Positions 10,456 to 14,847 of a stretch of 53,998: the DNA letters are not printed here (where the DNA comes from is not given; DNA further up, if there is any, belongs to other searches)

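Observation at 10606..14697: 1363-aa giant flagellin built by internal duplication of a ~210-aa surface module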

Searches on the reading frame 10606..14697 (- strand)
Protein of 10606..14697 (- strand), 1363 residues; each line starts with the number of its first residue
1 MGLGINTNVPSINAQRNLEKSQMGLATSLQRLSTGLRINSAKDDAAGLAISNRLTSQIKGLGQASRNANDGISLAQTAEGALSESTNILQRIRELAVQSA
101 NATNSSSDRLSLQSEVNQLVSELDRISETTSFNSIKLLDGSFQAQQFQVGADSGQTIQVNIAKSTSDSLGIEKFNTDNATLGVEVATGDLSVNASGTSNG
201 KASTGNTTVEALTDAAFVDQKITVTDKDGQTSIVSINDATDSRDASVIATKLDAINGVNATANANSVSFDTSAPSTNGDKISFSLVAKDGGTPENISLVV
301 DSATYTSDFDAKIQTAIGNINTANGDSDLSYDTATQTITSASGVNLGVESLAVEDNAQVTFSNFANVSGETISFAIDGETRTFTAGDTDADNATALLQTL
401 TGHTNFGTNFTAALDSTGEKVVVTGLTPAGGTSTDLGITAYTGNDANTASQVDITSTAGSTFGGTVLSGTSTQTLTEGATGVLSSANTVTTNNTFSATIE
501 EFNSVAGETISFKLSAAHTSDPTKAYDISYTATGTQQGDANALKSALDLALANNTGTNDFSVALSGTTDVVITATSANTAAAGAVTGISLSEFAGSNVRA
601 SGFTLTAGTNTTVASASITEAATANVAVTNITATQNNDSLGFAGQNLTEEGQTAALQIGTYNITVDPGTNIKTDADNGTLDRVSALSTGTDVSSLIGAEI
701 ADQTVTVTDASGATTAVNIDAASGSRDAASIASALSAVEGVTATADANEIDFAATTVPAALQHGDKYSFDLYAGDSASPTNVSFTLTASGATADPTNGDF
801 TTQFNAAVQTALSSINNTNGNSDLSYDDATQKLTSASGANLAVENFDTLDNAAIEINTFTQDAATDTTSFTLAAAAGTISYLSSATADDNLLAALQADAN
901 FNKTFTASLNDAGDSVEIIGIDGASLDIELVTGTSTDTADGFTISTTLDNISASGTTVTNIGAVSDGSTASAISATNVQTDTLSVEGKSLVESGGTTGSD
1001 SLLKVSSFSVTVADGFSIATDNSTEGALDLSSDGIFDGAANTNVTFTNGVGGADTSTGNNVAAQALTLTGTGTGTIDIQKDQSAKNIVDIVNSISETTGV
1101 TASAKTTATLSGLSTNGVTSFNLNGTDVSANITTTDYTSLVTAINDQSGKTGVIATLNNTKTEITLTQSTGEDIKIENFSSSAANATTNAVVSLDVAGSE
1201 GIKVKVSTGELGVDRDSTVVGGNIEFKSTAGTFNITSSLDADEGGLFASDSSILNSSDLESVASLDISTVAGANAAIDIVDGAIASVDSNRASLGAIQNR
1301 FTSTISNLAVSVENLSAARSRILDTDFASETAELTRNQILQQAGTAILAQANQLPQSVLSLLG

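Call 7: search_protein_families(library=pfam, proteins=[window:10606-14697:-], max_evalue=0.01)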
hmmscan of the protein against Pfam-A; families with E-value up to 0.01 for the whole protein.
window:10606-14697:- (1363 aa): 2 families
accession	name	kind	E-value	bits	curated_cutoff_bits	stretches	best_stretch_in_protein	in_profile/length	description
PF00669.25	Flagellin_N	-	4e-48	163.5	26.6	1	5-142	1-138/139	Bacterial flagellin N-terminal helical region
PF00700.27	Flagellin_C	-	3.1e-28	98.4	23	1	1277-1362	1-86/86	Bacterial flagellin C-terminal helical region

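Call 10: find_homologous_proteins(query=window:10606-14697:-, max_evalue=1e-10)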
Query window:10606-14697:- (1363 aa): 4131 proteins with E <= 1e-10 among 8000 candidates; the best 120 are listed.
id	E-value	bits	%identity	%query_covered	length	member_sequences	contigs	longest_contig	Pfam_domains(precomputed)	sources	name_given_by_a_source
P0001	0.0e+0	2678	100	100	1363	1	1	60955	PF00700.28,PF00669.26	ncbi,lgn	-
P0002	0.0e+0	1648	65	100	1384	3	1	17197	PF00700.28,PF00669.26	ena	-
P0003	1.1e-270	920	50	49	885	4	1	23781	PF00700.28,PF00669.26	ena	-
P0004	7.8e-265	900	50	45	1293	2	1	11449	PF00700.28,PF00669.26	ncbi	-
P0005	1.6e-255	869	47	46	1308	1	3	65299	PF00700.28,PF00669.26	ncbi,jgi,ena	-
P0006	3.1e-254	865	61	29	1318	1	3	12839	PF00700.28,PF00669.26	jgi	-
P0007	5.5e-249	848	49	50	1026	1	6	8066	PF07196.19,PF00700.28,PF00669.26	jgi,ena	-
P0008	7.1e-249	847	48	49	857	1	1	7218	PF07196.19,PF00700.28,PF00669.26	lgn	-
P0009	2.2e-248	846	48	49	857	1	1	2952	PF07196.19,PF00700.28,PF00669.26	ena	-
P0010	3.2e-248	845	48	49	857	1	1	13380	PF07196.19,PF00700.28,PF00669.26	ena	-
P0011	4.5e-248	845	48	49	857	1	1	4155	PF07196.19,PF00700.28,PF00669.26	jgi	-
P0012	4.0e-246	838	47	49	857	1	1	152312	PF07196.19,PF00700.28,PF00669.26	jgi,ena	-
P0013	1.8e-245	836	46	46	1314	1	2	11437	PF00700.28,PF00669.26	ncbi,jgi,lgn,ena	-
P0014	3.3e-245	835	47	55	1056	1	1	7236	PF00700.28,PF00669.26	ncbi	-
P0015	1.9e-242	826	46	46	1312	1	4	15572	PF00700.28,PF00669.26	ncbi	-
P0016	2.2e-242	826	41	68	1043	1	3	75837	PF00700.28,PF00669.26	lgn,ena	-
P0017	2.7e-241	822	46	46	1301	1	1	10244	PF00700.28,PF00669.26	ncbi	ncbi:MAG: flagellin, partial [Methylococcales bacterium]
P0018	1.8e-239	816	45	55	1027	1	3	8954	PF00700.28,PF00669.26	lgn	-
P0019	2.3e-238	813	45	49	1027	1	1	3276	PF00700.28,PF00669.26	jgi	-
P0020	4.1e-238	812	46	49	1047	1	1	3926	PF07196.19,PF00700.28,PF00669.26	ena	-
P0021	1.0e-237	810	47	49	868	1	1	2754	PF07196.19,PF00700.28,PF00669.26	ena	-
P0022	2.9e-237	809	47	49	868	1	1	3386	PF07196.19,PF00700.28,PF00669.26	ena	-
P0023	1.7e-236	806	48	50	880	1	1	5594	PF07196.19,PF00700.28,PF00669.26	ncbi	-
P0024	9.0e-235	801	48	48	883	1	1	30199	PF07196.19,PF00700.28,PF00669.26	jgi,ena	-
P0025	9.3e-234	797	46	49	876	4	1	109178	PF07196.19,PF00700.28,PF00669.26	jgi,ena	-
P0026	8.9e-233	794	44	49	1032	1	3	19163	PF00700.28,PF00669.26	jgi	-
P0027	3.1e-227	776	46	49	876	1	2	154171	PF07196.19,PF00700.28,PF00669.26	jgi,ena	-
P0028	5.1e-225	768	45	55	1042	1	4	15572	PF07196.19,PF00700.28,PF00669.26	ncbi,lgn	-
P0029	1.4e-224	767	45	49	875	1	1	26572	PF00700.28,PF00669.26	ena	-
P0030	1.9e-224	767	45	49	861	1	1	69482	PF07196.19,PF00700.28,PF00669.26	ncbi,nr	ncbi:MAG: flagellin [Sulfurisoma sp.]|nr:flagellin [Sulfurisoma sp.]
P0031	4.9e-223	762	44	54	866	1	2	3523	PF00700.28,PF00669.26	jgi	-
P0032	3.1e-222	759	45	49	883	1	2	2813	PF00700.28,PF00669.26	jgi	-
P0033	4.0e-220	752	43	55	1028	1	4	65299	PF07196.19,PF00700.28,PF00669.26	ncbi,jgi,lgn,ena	-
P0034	1.0e-218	748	44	54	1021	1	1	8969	PF00700.28,PF00669.26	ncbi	-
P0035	1.3e-218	747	45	49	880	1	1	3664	PF00700.28,PF00669.26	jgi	-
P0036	1.8e-217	743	58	30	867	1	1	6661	PF00700.28,PF00669.26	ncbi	-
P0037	4.9e-217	742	49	49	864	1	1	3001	PF07196.19,PF00700.28,PF00669.26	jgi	-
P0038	5.9e-217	742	41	62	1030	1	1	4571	PF00700.28,PF00669.26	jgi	-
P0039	1.0e-215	738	58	28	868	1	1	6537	PF00700.28,PF00669.26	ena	-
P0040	1.2e-215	737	45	49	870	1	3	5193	PF07196.19,PF00700.28,PF00669.26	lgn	-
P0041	1.2e-215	737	47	49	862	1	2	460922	PF07196.19,PF00700.28,PF00669.26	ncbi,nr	ncbi:MAG: hypothetical protein KJ787_07715 [Gammaproteobacteria bacterium]|nr:hypothetical protein [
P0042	1.2e-214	734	45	49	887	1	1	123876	PF07196.19,PF00700.28,PF00669.26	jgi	jgi:flagellin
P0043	1.7e-214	734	48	48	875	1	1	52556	PF07196.19,PF00700.28,PF00669.26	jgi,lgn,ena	-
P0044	1.1e-212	728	53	33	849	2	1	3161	PF07196.19,PF00700.28,PF00669.26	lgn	-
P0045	4.6e-212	726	53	31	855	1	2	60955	PF00700.28,PF00669.26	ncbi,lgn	-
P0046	6.0e-212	725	53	32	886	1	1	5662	PF00700.28,PF00669.26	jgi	-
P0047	5.6e-211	722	47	49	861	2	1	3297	PF07196.19,PF00700.28,PF00669.26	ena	-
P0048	6.6e-211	722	62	27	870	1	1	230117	PF07196.19,PF00700.28,PF00669.26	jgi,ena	-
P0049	8.4e-211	721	45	49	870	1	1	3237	PF07196.19,PF00700.28,PF00669.26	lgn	-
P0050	9.2e-211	721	52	35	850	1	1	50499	PF07196.19,PF00700.28,PF00669.26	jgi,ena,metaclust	metaclust:\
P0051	1.1e-210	721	43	49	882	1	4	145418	PF07196.19,PF00700.28,PF00669.26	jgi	-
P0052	1.2e-210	721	46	49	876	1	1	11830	PF07196.19,PF00700.28,PF00669.26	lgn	-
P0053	1.2e-210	721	52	35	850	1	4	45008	PF07196.19,PF00700.28,PF00669.26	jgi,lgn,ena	-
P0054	1.4e-210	721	52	35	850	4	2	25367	PF07196.19,PF00700.28,PF00669.26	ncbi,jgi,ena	-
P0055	1.7e-210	720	52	35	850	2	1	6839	PF07196.19,PF00700.28,PF00669.26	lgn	-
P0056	3.5e-210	719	54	35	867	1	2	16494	PF07196.19,PF00700.28,PF00669.26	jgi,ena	-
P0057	4.7e-210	719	59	29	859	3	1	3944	PF07196.19,PF00700.28,PF00669.26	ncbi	-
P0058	6.7e-210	718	50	35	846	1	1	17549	PF07196.19,PF00700.28,PF00669.26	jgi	jgi:flagellin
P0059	1.4e-209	717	42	56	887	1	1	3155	PF07196.19,PF00700.28,PF00669.26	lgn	-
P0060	1.7e-209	717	56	33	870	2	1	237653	PF07196.19,PF00700.28,PF00669.26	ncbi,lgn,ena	-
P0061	2.0e-209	717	51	35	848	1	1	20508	PF07196.19,PF00700.28,PF00669.26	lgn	-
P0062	4.6e-209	716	58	26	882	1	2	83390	PF07196.19,PF00700.28,PF00669.26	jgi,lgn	jgi:flagellin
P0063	7.6e-208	712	46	50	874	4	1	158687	PF07196.19,PF00700.28,PF00669.26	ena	-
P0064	7.7e-208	712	58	29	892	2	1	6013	PF07196.19,PF00700.28,PF00669.26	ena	-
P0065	1.2e-207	711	47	50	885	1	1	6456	PF00700.28,PF00669.26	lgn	-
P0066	2.4e-207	710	44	49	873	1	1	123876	PF00700.28,PF00669.26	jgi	jgi:flagellin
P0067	6.9e-207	708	44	48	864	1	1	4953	PF00700.28,PF00669.26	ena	-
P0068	1.5e-206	707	44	48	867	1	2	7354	PF07196.19,PF00700.28,PF00669.26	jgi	-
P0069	1.7e-206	707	57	32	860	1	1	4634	PF07196.19,PF00700.28,PF00669.26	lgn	-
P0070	4.0e-206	706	45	49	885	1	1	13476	PF07196.19,PF00700.28,PF00669.26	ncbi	-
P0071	6.1e-206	705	44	50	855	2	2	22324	PF00700.28,PF00669.26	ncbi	-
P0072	6.2e-206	705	43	48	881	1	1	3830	PF07196.19,PF00700.28,PF00669.26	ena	-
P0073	6.8e-206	705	46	49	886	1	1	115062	PF07196.19,PF00700.28,PF00669.26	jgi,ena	-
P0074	7.5e-206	705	45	49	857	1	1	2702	PF00700.28,PF00669.26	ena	-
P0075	3.0e-205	703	57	27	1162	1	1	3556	PF07196.19,PF00700.28,PF00669.26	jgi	-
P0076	3.2e-205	703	57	27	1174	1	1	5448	PF07196.19,PF00700.28,PF00669.26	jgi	-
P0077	6.5e-205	702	46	49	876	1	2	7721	PF07196.19,PF00700.28,PF00669.26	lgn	-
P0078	1.5e-204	701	44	49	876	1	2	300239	PF07196.19,PF00700.28,PF00669.26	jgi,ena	-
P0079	1.5e-203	697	44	48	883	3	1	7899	PF00700.28,PF00669.26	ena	-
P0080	1.6e-203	697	44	48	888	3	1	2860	PF00700.28,PF00669.26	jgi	-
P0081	2.0e-203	697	44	49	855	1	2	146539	PF00700.28,PF00669.26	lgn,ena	-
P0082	3.0e-203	696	44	50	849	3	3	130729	PF07196.19,PF00700.28,PF00669.26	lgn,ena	-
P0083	4.7e-203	696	60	27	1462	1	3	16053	PF00700.28,PF00669.26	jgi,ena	-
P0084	4.9e-203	696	44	49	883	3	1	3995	PF07196.19,PF00700.28,PF00669.26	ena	-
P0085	2.1e-202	694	44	49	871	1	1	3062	PF07196.19,PF00700.28,PF00669.26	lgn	-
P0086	2.1e-202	694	43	49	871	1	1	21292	PF07196.19,PF00700.28,PF00669.26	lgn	-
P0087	2.8e-202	693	44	49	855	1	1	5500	PF00700.28,PF00669.26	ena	-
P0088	4.7e-202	692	58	28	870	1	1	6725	PF00700.28,PF00669.26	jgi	-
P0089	6.6e-202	692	45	49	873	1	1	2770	PF07196.19,PF00700.28,PF00669.26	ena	-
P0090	5.5e-201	689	44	50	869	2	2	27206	PF07196.19,PF00700.28,PF00669.26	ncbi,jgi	jgi:flagellin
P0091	3.1e-200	686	45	49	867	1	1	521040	PF07196.19,PF00700.28,PF00669.26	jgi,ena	-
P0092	3.9e-200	686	44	50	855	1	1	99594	PF00700.28,PF00669.26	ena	-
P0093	6.2e-200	685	56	28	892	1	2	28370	PF07196.19,PF00700.28,PF00669.26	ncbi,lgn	ncbi:MAG: flagellin [Methylococcaceae bacterium]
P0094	6.3e-200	685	45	49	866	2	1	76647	PF07196.19,PF00700.28,PF00669.26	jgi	-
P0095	1.7e-198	681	53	32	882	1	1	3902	PF07196.19,PF00700.28,PF00669.26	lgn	-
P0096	2.7e-198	680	57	27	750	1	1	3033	PF07196.19,PF00700.28,PF00669.26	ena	-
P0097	3.7e-198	679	56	27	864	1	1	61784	PF00700.28,PF00669.26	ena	-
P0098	5.8e-198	679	44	50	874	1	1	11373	PF07196.19,PF00700.28,PF00669.26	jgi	-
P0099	6.8e-198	679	57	28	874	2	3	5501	PF07196.19,PF00700.28,PF00669.26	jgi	-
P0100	1.6e-197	677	58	28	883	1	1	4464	PF00700.28,PF00669.26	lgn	-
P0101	1.8e-197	677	43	49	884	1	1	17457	PF07196.19,PF00700.28,PF00669.26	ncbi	-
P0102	1.5e-196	674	42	49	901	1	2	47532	PF07196.19,PF00700.28,PF00669.26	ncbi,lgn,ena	-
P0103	8.0e-196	672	57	28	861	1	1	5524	PF07196.19,PF00700.28,PF00669.26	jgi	-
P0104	9.5e-196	672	44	48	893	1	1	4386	PF07196.19,PF00700.28,PF00669.26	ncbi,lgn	-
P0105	2.2e-195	670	45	48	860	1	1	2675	PF00700.28,PF00669.26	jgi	-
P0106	5.3e-195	669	54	28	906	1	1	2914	PF07196.19,PF00700.28,PF00669.26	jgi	jgi:flagellin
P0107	5.5e-195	669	59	26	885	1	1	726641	PF00700.28,PF00669.26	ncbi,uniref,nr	ncbi:MAG: hypothetical protein DIZ80_04340 [endosymbiont of Galathealinum brachiosum]|uniref:Flagell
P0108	8.7e-195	668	58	26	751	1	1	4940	PF07196.19,PF00700.28,PF00669.26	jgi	-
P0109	1.6e-194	667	58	26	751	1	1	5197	PF07196.19,PF00700.28,PF00669.26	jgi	-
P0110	1.9e-194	667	53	28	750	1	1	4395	PF07196.19,PF00700.28,PF00669.26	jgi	-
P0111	2.0e-194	667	58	26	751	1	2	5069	PF07196.19,PF00700.28,PF00669.26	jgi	-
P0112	4.1e-194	666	58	26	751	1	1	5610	PF07196.19,PF00700.28,PF00669.26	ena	-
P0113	7.0e-194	665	43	50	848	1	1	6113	PF07196.19,PF00700.28,PF00669.26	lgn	-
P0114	1.8e-193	664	53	32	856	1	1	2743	PF07196.19,PF00700.28,PF00669.26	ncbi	-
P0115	3.3e-193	663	43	49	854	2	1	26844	PF07196.19,PF00700.28,PF00669.26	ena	-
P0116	3.9e-191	656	41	62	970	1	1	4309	PF00669.26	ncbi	ncbi:MAG: hypothetical protein ACKE51_04625, partial [Methylococcaceae bacterium]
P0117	1.6e-190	654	43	49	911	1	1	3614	PF07196.19,PF00700.28,PF00669.26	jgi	jgi:flagellin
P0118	2.4e-190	654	44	49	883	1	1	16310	PF07196.19,PF00700.28,PF00669.26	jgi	jgi:flagellin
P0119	1.2e-189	651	57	27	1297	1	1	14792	PF00700.28,PF00669.26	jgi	-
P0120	1.2e-189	651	44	48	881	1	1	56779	PF07196.19,PF00700.28,PF00669.26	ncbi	-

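Call 12: find_encoding_contigs(protein=P0001, flank=3000, max_places=3)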
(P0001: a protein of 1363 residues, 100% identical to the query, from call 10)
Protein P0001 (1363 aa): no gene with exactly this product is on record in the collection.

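Call 14: list_cluster_members(proteins=[P0001, P0002, P0004, P0005, P0013, P0015, P0083, P0119, P0016, P0014])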
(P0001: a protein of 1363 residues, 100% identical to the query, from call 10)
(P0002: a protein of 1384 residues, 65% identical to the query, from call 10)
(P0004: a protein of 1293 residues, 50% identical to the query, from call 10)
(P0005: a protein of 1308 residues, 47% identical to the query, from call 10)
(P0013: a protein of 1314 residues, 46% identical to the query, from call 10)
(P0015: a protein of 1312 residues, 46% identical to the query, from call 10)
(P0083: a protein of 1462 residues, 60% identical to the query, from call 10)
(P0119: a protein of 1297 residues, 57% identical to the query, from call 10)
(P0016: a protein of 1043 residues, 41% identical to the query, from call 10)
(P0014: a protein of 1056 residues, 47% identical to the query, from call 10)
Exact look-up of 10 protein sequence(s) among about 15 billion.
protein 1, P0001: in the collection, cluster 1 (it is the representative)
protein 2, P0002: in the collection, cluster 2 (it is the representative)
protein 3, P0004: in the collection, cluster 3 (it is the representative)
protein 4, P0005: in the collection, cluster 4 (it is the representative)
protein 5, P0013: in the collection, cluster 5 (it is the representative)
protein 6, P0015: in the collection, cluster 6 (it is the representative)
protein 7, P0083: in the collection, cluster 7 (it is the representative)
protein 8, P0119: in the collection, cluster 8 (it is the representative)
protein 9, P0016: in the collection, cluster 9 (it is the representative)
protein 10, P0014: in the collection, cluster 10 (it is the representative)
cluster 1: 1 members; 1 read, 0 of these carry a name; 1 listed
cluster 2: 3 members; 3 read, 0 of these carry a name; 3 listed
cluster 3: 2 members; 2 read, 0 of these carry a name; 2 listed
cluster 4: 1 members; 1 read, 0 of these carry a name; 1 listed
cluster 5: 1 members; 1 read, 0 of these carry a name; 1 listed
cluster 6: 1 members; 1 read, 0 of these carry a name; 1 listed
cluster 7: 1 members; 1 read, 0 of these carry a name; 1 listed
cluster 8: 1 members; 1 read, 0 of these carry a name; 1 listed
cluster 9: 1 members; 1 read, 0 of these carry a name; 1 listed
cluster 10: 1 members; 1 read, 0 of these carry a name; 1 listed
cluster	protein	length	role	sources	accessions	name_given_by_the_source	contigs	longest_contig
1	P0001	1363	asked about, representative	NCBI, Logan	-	-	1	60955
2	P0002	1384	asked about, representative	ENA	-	-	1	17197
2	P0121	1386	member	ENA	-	-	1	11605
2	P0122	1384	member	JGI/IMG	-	-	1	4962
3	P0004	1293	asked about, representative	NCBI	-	-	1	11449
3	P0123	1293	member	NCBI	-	-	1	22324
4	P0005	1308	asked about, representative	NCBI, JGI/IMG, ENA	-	-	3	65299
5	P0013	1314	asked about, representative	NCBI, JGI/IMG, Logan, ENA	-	-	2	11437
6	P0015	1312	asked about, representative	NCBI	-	-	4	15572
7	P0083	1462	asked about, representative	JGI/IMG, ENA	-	-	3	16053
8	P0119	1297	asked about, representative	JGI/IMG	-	-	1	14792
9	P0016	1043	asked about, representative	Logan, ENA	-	-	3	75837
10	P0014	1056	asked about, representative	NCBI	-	-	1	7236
